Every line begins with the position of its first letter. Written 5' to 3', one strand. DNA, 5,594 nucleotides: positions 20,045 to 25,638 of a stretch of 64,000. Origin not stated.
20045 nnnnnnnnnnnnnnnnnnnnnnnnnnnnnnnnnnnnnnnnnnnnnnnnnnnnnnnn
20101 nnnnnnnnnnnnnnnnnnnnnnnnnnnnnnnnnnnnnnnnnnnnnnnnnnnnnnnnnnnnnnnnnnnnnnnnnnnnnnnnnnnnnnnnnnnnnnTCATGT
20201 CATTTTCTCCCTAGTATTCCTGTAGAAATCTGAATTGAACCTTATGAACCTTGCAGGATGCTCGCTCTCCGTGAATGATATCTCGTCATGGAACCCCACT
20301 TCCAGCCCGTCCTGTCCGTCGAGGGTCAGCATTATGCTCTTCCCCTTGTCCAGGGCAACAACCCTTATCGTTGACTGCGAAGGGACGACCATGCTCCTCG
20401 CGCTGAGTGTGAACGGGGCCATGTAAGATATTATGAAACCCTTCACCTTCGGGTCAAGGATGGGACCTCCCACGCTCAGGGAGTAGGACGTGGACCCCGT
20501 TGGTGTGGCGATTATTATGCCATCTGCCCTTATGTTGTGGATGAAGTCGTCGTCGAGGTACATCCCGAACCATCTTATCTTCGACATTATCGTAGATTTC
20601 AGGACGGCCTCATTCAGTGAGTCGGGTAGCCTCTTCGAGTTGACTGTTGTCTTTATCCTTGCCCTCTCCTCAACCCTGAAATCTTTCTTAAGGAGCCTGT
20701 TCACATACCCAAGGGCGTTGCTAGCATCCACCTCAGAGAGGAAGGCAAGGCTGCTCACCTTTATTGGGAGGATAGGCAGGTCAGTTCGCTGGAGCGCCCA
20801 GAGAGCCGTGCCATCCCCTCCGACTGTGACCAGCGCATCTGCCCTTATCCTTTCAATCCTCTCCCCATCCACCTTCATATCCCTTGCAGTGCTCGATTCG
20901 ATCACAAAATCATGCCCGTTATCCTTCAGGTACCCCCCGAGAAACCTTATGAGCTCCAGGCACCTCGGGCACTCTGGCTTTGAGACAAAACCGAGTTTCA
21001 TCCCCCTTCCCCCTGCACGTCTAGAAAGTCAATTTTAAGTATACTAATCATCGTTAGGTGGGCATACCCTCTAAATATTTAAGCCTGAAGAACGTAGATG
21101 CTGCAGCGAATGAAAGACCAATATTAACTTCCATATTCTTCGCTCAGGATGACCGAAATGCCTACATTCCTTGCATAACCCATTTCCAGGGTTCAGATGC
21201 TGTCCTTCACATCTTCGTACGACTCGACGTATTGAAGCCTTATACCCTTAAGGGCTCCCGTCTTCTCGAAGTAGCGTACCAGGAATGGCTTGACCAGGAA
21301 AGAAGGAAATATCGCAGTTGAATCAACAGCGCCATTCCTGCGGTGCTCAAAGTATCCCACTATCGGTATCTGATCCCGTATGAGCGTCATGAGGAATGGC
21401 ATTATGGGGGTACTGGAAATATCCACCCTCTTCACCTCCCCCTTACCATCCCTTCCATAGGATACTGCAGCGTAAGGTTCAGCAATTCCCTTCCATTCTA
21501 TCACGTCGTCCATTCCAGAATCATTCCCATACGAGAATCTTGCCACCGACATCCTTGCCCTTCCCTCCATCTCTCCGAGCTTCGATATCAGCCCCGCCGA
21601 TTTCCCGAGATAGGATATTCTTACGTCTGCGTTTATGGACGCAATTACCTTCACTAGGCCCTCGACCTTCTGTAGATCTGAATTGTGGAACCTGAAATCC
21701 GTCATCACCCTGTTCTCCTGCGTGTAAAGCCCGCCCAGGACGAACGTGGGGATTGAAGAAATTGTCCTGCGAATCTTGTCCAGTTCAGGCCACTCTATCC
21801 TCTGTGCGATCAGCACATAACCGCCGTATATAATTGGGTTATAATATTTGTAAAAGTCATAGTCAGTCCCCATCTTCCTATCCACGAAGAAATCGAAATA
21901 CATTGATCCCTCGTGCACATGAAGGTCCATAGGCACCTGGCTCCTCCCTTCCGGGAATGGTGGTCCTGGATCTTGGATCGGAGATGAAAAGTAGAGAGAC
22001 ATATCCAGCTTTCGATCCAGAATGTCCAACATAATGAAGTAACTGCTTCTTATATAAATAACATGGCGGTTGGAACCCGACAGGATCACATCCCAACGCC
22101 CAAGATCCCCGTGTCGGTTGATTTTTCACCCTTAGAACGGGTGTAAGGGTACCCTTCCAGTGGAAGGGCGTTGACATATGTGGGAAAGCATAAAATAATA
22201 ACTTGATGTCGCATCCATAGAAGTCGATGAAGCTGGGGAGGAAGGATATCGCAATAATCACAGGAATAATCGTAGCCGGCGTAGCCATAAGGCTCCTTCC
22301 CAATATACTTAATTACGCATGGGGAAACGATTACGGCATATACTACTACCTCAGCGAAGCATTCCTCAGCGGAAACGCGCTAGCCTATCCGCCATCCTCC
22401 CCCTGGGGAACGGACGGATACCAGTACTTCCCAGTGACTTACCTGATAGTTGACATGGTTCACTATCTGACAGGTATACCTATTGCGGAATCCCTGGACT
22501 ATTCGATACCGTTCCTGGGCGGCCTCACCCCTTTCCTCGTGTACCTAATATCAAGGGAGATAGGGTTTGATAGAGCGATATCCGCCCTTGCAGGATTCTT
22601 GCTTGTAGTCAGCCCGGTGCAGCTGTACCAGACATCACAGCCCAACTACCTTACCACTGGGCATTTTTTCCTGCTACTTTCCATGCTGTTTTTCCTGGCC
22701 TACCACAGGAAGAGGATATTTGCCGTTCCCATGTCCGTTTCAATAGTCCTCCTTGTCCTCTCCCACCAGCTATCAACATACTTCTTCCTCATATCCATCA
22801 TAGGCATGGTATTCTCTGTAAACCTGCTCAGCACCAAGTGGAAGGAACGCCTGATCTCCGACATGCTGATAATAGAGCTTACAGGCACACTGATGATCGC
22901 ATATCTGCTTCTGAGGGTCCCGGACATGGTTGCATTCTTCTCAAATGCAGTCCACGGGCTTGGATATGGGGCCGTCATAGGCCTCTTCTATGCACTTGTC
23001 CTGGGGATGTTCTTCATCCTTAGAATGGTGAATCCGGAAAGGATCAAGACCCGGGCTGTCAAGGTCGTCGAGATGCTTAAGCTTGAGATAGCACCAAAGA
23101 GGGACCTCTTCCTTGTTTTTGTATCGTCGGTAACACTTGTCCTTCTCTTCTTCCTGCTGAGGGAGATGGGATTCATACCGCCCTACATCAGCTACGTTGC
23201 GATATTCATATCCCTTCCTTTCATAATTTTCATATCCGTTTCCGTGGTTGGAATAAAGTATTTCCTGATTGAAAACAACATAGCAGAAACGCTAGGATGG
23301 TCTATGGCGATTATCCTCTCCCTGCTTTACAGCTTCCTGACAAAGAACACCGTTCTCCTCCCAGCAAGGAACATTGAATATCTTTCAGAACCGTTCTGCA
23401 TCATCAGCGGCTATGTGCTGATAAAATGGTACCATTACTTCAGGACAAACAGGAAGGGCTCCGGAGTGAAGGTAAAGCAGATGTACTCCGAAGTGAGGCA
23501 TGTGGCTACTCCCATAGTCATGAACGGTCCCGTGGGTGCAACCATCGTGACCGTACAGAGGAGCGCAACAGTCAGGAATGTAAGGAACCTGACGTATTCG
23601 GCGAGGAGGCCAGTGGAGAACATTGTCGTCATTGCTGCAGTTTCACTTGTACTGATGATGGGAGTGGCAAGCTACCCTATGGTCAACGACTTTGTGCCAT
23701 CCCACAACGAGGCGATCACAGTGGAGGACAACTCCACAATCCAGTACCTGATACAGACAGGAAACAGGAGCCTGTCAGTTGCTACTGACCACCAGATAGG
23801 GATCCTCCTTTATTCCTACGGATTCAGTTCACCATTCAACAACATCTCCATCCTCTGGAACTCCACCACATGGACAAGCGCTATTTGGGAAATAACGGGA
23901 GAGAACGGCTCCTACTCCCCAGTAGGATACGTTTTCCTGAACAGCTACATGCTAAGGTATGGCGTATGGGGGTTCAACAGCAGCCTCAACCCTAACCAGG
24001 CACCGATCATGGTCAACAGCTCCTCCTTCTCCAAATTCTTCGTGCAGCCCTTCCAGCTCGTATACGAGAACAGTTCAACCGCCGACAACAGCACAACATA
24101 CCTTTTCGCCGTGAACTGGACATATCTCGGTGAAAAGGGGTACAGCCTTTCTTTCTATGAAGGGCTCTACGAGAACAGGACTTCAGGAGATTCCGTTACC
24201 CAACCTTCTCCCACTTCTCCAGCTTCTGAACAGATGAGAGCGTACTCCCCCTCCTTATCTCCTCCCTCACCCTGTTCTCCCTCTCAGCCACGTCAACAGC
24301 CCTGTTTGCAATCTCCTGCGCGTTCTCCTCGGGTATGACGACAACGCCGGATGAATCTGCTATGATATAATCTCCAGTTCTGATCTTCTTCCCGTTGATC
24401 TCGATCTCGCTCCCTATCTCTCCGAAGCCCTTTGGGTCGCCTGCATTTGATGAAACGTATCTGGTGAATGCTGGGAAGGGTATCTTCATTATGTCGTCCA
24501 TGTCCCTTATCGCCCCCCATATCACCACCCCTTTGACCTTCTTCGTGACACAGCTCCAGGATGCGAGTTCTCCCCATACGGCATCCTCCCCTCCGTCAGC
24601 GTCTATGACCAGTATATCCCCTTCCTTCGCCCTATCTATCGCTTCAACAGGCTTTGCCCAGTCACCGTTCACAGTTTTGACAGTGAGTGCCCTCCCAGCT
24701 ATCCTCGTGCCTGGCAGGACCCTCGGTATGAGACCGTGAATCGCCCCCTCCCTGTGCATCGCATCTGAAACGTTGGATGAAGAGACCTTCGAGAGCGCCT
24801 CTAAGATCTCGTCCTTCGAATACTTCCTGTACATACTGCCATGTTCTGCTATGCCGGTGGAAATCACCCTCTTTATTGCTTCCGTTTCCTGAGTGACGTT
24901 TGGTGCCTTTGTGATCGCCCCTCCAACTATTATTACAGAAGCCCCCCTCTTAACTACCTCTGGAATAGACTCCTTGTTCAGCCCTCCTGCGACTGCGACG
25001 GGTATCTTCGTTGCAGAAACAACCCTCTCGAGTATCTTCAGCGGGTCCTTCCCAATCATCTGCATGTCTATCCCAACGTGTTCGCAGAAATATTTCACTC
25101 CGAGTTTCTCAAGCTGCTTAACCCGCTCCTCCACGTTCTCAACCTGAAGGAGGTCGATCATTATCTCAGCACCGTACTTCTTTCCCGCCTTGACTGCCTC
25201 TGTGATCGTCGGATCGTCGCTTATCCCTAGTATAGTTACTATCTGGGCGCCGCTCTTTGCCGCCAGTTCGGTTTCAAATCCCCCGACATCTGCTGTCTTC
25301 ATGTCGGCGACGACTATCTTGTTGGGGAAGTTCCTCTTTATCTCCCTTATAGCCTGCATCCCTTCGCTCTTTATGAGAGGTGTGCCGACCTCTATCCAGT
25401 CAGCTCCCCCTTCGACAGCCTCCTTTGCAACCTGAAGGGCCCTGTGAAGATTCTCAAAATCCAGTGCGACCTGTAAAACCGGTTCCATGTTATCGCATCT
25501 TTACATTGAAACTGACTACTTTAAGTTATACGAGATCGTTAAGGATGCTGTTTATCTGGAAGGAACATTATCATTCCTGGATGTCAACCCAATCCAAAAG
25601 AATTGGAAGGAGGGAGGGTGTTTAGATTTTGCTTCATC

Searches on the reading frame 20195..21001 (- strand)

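Call 39: search_protein_families(library=pfam, proteins=[window:20195-21001:-], max_evalue=0.000001)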
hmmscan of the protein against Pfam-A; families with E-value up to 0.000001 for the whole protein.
window:20195-21001:- (268 aa): 2 families
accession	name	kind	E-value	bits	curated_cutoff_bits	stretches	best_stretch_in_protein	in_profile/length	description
PF20143.4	NAD_kinase_C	-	4.3e-33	114.2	23.7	1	129-254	1-125/126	ATP-NAD kinase C-terminal domain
PF01513.26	NAD_kinase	-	7.9e-10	39.6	25.5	1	37-107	56-129/130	ATP-NAD kinase N-terminal domain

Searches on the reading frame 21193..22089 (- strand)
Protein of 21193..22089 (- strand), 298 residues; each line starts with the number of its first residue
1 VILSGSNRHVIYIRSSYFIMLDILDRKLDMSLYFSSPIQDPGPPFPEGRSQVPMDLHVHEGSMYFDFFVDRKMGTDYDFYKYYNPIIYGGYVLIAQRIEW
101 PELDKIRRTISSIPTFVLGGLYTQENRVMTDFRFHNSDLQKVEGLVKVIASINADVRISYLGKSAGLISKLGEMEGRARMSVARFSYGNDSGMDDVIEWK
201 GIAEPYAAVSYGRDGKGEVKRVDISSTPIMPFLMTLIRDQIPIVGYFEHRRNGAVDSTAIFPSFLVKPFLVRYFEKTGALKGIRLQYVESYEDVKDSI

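Call 39: search_protein_families(library=pfam, proteins=[window:21193-22089:-], max_evalue=0.000001)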
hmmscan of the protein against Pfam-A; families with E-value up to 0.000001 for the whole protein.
window:21193-22089:- (298 aa): 1 family
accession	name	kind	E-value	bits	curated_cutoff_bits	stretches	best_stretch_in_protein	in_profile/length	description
PF19020.6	Ta1207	-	1.2e-18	67.6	26.3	1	52-191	23-165/277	Ta1207 family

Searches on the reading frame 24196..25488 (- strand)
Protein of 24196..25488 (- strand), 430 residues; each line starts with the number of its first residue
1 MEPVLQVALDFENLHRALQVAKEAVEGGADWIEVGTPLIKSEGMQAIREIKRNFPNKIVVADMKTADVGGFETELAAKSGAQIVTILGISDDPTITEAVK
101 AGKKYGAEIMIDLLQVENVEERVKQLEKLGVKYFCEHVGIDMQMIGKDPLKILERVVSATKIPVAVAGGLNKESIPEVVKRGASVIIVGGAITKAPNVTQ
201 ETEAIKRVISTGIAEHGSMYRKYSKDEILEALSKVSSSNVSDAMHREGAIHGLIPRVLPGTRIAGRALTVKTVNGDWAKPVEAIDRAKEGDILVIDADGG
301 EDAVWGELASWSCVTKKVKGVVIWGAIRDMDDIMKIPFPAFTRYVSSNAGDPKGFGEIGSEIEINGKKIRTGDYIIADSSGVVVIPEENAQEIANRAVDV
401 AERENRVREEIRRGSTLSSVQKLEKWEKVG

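Call 40: search_protein_families(library=pfam, proteins=[window:24196-25488:-], max_evalue=0.000001)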
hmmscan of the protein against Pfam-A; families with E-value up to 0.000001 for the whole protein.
window:24196-25488:- (430 aa): 2 families
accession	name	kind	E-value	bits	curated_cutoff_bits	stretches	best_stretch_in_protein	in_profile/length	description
PF03737.21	RraA-like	-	2.4e-40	138.7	24.5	1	238-384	2-152/152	Aldolase/RraA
PF00215.30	OMPdecase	-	1.7e-37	129.9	27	1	4-205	2-221/221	Orotidine 5'-phosphate decarboxylase / HUMPS family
